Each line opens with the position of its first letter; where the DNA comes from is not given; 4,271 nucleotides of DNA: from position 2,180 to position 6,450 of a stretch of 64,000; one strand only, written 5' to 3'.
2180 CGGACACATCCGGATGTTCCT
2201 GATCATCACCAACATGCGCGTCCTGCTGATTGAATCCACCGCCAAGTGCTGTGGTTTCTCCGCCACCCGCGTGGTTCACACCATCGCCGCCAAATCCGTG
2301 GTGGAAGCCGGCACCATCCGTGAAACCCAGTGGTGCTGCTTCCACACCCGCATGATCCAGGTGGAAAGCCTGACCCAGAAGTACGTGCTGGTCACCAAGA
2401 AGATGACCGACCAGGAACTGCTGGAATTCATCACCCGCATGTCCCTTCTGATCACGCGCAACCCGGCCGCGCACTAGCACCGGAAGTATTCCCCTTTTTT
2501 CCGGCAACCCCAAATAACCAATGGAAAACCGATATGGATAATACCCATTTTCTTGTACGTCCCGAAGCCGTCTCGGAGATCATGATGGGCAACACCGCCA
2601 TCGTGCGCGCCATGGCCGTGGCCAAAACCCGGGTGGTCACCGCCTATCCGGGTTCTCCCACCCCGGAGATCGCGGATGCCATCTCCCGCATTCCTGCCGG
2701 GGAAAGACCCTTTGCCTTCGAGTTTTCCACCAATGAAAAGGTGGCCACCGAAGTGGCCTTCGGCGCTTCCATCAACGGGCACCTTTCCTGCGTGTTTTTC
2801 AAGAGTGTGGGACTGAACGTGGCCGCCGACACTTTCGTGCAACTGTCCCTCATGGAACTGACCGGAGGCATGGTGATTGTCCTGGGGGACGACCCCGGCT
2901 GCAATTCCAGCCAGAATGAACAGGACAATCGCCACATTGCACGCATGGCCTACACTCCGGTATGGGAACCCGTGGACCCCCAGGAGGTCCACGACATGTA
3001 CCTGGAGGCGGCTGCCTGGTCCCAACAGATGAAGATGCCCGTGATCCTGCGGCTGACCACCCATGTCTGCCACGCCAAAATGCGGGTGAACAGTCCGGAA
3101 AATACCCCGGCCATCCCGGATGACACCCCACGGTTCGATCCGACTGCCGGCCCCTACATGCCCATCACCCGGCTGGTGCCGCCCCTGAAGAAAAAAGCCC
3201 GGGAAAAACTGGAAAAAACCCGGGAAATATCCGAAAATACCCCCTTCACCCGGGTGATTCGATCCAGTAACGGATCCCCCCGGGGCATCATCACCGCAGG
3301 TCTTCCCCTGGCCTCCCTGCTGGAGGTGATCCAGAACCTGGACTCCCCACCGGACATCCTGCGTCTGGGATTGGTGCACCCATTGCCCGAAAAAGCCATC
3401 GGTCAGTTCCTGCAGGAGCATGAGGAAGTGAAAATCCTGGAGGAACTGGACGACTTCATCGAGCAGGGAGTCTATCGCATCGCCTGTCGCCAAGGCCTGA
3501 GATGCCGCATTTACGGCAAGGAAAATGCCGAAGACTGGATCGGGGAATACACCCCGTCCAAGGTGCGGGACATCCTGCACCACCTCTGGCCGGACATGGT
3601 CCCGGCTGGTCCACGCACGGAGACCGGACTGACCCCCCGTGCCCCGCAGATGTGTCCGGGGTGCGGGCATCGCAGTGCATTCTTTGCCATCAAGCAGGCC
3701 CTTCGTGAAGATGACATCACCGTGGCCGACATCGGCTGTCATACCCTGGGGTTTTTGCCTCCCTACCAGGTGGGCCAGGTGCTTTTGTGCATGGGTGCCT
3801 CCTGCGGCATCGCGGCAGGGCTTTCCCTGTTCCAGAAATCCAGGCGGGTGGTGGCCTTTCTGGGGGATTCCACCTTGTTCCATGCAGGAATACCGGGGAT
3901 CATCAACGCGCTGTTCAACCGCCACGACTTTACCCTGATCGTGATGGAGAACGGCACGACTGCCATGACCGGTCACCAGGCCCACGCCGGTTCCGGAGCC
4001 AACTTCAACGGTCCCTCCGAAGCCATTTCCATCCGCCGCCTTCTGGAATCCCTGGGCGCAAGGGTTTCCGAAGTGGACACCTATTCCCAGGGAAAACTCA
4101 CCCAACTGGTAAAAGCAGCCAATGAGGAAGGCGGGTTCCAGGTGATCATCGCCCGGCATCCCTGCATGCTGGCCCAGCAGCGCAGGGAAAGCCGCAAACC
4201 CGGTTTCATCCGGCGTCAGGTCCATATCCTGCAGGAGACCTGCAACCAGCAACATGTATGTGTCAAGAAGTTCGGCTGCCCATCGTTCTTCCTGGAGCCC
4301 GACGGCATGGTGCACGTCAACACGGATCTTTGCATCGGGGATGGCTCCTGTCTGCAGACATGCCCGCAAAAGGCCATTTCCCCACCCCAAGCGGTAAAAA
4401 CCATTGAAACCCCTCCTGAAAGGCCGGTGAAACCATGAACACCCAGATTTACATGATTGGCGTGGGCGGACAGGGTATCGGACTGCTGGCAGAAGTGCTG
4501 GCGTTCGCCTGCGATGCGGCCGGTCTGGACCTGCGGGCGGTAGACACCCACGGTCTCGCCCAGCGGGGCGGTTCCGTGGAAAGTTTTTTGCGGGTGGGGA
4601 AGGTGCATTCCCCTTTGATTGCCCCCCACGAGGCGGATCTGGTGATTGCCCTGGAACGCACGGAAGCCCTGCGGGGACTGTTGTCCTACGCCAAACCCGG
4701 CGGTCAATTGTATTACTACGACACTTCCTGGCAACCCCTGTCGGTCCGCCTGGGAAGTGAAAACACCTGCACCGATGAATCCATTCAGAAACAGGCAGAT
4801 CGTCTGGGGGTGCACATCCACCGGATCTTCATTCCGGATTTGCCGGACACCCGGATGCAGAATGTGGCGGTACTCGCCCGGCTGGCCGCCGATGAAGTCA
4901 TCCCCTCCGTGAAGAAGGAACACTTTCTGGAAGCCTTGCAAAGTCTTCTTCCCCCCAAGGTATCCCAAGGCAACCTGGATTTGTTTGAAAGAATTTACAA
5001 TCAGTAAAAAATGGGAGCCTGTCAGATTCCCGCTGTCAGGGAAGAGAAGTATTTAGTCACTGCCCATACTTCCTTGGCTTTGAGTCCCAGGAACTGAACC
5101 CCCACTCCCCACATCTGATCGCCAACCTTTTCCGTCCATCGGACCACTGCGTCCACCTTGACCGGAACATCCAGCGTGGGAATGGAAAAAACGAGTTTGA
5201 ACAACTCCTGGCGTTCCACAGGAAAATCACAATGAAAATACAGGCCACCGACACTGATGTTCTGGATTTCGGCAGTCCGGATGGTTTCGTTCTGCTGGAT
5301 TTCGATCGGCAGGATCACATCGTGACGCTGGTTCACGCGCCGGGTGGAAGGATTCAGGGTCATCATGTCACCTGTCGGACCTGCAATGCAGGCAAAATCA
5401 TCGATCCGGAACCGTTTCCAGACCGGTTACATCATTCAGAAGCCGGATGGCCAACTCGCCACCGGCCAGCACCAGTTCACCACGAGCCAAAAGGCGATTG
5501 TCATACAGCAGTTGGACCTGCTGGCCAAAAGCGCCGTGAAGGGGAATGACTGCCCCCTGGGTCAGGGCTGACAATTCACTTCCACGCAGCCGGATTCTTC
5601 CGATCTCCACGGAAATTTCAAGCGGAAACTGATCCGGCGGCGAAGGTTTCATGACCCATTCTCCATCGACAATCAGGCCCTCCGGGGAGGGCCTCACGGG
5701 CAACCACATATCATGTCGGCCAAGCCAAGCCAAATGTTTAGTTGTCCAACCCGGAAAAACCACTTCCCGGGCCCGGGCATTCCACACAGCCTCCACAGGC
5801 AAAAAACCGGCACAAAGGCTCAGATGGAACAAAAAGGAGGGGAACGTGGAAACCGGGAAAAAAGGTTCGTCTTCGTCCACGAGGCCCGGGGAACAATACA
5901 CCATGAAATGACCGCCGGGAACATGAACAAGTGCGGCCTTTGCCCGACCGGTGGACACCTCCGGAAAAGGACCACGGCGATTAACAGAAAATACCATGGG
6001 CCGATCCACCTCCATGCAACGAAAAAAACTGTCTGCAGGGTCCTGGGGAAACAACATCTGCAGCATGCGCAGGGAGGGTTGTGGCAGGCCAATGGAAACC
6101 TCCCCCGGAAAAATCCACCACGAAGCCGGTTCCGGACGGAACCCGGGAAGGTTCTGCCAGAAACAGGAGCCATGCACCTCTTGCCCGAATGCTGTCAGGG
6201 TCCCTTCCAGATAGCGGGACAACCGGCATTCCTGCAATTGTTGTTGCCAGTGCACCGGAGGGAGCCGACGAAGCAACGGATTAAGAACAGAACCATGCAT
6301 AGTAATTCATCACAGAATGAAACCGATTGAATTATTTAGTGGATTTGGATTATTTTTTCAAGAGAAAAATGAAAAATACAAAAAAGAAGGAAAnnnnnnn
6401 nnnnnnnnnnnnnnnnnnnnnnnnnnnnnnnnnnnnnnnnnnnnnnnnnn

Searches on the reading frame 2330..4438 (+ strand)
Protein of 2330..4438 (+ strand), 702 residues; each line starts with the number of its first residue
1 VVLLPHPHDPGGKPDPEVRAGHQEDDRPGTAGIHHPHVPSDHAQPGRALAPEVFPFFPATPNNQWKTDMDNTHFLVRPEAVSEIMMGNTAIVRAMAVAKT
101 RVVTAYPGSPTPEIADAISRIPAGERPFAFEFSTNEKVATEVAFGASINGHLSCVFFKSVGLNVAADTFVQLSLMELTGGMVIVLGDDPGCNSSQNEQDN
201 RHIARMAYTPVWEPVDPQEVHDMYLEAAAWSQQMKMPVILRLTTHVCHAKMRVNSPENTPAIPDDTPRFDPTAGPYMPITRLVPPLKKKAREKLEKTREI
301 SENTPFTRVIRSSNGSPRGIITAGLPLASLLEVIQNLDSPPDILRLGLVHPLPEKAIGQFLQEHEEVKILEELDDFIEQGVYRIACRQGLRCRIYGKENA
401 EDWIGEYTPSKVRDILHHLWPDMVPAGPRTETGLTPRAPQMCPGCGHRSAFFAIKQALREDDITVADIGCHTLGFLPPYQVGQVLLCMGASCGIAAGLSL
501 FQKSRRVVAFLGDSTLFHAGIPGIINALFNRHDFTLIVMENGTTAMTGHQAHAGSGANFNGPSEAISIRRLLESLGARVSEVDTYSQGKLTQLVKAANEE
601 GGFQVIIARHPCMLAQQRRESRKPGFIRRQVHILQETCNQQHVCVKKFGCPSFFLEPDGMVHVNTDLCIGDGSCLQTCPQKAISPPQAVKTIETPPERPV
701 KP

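Call 45: search_protein_families(library=pfam, proteins=[window:2330-4438:+], max_evalue=0.0001)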
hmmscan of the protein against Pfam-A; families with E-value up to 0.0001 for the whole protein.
window:2330-4438:+ (702 aa): 3 families
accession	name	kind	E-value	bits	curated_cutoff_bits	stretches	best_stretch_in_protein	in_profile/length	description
PF02775.26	TPP_enzyme_C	-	2.8e-20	73.1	21.9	1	467-607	1-150/151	Thiamine pyrophosphate enzyme, C-terminal TPP binding domain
PF01855.24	POR_N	-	1.6e-12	48.1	27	1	94-278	2-189/231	Pyruvate flavodoxin/ferredoxin oxidoreductase, thiamine diP-bdg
PF00037.32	Fer4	-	5.4e-05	23.3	21.1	1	662-684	2-24/24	4Fe-4S binding domain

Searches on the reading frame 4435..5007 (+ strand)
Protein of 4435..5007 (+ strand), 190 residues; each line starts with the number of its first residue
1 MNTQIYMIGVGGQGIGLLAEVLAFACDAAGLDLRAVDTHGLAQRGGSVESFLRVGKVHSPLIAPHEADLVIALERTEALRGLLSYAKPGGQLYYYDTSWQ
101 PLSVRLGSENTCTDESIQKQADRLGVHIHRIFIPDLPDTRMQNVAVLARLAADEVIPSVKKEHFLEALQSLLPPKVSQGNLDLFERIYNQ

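Call 65: search_protein_families(library=pfam, proteins=[window:4435-5007:+], max_evalue=0.0001)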
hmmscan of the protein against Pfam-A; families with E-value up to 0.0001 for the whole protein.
window:4435-5007:+ (190 aa): 1 family
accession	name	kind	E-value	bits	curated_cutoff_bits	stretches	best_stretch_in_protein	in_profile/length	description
PF01558.24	POR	-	4.9e-23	82.6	27.4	1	11-188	1-172/173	Pyruvate ferredoxin/flavodoxin oxidoreductase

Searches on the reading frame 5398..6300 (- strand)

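Call 31: search_protein_families(library=pfam, proteins=[window:5398-6300:-], max_evalue=0.001)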
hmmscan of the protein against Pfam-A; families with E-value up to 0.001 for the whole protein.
window:5398-6300:- (300 aa): 1 family
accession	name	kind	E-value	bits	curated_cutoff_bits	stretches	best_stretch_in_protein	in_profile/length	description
PF01052.25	FliMN_C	-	1.5e-13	50.9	23.8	1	224-288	5-69/73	Type III flagellar switch regulator (C-ring) FliN C-term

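Call 47: search_protein_families(library=ncbifam, proteins=[window:5398-6300:-], max_evalue=0.001)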
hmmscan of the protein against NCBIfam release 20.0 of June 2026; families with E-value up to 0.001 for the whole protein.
window:5398-6300:- (300 aa): 5 families
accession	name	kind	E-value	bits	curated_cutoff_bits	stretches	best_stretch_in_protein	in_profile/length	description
TIGR02551.1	SpaO_YscQ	equivalog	3e-14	53.7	100.8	1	219-288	229-298/300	type III secretion system cytoplasmic ring protein SctQ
TIGR02480.1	fliN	equivalog_domain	3.9e-10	39.5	84.05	1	226-289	9-72/77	flagellar motor switch protein FliN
NF005956.0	PRK08035.1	equivalog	1.2e-07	31.2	230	1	223-287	249-313/323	YscQ/HrcQ family type III secretion apparatus protein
NF005995.1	PRK08119.1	equivalog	2.4e-06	27.3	218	1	225-289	304-368/376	flagellar motor switch phosphatase FliY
NF006273.1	PRK08433.1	equivalog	2.9e-05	24.3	114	1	229-291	25-86/100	flagellar motor switch protein FliN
